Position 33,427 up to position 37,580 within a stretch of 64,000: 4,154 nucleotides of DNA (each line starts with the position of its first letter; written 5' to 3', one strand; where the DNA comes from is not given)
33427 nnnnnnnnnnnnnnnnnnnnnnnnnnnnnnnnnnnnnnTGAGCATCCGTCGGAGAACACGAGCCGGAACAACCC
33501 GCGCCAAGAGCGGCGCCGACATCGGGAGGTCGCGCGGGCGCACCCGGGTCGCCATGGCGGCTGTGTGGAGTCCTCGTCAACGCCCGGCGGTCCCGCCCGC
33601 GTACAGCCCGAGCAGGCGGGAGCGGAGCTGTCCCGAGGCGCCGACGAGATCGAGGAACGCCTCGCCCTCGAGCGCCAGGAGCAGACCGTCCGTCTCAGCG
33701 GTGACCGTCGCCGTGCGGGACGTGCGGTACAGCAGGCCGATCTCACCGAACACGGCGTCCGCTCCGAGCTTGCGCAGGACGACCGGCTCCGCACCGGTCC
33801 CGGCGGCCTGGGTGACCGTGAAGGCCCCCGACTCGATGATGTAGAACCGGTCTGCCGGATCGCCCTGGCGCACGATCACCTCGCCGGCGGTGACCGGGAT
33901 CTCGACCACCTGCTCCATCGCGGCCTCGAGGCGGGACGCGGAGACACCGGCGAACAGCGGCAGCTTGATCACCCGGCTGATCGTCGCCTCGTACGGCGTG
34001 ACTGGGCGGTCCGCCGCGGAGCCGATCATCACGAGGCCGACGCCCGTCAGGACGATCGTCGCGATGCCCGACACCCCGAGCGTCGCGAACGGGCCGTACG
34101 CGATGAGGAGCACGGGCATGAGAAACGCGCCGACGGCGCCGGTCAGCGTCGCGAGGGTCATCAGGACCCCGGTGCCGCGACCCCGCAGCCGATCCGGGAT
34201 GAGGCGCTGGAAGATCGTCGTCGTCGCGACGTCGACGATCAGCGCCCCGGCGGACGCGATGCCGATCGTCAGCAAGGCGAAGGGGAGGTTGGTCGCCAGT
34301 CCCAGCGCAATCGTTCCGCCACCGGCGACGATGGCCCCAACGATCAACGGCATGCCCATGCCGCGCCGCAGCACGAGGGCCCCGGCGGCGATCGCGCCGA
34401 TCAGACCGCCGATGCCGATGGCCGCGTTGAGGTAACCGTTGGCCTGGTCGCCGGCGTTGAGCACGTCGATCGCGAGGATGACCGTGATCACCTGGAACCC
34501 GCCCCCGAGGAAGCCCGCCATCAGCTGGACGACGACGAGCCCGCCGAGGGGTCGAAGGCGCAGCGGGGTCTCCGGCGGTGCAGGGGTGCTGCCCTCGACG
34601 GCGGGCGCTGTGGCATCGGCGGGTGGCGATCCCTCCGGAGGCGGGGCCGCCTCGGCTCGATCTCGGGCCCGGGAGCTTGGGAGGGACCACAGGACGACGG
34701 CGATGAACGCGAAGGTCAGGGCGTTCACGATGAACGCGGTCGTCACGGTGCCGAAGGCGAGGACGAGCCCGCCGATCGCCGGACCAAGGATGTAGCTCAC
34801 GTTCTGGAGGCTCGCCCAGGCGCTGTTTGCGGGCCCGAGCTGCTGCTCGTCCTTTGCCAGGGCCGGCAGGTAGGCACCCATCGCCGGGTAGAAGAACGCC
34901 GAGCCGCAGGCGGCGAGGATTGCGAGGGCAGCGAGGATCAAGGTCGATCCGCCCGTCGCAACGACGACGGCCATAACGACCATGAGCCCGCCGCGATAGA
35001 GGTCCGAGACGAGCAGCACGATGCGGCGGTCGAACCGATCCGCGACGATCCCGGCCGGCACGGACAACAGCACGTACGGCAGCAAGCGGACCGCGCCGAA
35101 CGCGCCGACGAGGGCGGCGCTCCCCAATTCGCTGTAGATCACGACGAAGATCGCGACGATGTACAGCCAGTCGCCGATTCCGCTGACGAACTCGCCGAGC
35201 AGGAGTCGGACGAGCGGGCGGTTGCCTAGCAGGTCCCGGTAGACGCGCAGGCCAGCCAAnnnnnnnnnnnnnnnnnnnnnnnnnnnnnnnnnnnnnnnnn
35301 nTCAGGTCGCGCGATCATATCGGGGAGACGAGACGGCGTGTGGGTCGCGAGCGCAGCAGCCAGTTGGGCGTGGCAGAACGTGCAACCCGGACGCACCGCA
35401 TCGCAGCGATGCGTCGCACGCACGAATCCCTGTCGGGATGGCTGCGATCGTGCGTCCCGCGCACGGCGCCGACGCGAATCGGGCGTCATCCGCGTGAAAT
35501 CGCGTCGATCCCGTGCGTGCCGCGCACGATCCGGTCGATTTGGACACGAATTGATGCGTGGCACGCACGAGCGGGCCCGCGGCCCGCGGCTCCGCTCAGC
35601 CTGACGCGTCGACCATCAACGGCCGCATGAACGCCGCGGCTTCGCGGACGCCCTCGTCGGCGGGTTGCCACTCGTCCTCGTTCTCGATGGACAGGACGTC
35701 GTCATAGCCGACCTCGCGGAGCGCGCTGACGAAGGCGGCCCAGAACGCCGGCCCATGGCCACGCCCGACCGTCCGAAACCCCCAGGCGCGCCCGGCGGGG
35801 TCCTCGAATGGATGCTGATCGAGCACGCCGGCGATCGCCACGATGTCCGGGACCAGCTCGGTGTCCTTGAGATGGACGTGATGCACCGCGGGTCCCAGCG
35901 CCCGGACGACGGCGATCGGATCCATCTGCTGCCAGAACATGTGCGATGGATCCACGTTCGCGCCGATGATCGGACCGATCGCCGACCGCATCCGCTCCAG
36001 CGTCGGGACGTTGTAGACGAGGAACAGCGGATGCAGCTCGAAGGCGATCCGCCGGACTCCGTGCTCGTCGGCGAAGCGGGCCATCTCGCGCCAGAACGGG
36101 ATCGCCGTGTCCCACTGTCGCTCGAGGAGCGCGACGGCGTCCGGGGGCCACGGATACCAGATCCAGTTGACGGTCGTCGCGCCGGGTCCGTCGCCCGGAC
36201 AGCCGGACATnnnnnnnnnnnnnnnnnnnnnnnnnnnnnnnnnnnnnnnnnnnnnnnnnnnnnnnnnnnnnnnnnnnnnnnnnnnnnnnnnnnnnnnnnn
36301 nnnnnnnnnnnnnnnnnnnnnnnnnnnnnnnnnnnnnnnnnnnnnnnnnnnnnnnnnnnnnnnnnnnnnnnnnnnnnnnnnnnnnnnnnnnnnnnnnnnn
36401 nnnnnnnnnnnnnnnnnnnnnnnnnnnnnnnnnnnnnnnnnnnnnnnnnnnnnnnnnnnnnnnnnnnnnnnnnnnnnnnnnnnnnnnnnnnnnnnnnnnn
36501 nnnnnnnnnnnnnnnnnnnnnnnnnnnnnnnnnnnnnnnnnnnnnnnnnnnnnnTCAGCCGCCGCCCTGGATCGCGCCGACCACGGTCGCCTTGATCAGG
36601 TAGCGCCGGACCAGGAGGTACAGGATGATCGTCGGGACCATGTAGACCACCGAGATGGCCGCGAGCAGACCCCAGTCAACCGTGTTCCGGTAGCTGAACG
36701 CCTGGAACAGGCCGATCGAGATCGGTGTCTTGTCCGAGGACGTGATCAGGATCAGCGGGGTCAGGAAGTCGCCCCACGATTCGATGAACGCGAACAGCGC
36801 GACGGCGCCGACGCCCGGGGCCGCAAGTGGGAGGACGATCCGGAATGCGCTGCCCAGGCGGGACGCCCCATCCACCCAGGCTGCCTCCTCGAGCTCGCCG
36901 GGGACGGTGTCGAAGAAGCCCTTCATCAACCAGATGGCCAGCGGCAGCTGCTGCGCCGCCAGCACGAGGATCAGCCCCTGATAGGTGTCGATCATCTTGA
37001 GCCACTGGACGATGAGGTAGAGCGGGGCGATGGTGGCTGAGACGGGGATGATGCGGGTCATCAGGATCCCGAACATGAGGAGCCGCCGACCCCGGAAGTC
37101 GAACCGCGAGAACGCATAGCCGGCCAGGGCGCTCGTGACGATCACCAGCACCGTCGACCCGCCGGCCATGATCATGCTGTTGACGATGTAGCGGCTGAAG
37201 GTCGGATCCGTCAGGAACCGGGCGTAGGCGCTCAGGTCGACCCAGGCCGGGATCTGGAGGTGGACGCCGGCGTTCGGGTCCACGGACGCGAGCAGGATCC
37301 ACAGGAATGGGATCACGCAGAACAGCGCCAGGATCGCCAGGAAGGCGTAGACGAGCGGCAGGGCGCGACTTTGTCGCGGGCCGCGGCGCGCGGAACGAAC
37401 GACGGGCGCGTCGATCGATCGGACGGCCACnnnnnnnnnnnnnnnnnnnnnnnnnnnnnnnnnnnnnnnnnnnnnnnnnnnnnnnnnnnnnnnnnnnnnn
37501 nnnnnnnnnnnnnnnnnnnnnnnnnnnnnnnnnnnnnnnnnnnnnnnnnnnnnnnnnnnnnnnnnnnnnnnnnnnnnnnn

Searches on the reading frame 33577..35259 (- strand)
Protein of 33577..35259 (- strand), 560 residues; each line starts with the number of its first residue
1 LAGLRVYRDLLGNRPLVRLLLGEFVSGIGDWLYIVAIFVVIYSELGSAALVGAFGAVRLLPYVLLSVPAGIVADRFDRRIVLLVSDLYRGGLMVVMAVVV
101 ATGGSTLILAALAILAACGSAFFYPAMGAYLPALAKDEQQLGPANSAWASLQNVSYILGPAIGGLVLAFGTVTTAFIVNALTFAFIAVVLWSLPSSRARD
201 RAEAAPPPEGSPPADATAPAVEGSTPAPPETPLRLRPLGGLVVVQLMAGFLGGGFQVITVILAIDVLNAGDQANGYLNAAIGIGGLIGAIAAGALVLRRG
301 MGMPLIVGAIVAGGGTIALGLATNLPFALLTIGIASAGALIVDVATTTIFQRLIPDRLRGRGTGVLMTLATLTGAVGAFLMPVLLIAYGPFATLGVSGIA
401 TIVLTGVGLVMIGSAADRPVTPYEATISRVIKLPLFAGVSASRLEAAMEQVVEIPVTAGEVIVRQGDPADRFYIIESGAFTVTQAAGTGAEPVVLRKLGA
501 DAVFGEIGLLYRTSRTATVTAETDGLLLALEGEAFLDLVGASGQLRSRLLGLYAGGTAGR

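Call 10: search_protein_families(library=pfam, proteins=[window:33577-35259:-], max_evalue=0.01)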
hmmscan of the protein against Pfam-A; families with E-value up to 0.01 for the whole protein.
window:33577-35259:- (560 aa): 3 families
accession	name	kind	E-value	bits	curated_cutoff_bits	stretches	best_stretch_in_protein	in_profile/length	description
PF07690.21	MFS_1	-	6.5e-37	127.7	33.4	2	19-378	1-347/347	Major Facilitator Superfamily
PF00027.35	cNMP_binding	-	6e-21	74.7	27.5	1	456-539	4-86/89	Cyclic nucleotide-binding domain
PF05977.19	MFS_3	-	3.5e-19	69.1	27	1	22-198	18-194/524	Transmembrane secretion effector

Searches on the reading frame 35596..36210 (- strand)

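Call 10: search_protein_families(library=pfam, proteins=[window:35596-36210:-], max_evalue=0.01)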
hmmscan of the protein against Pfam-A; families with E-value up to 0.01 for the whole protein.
window:35596-36210:- (204 aa): 1 family
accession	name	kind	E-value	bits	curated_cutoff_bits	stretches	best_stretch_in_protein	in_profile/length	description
PF01261.30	AP_endonuc_2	-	2.5e-22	80.2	31.1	1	26-197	98-248/249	Xylose isomerase-like TIM barrel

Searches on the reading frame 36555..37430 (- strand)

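Call 10: search_protein_families(library=pfam, proteins=[window:36555-37430:-], max_evalue=0.01)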
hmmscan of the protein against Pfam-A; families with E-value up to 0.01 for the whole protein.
window:36555-37430:- (291 aa): 1 family
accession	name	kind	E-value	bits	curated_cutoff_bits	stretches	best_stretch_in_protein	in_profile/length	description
PF00528.27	BPD_transp_1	-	7e-17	62.2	26.4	1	100-276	5-181/184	Binding-protein-dependent transport system inner membrane component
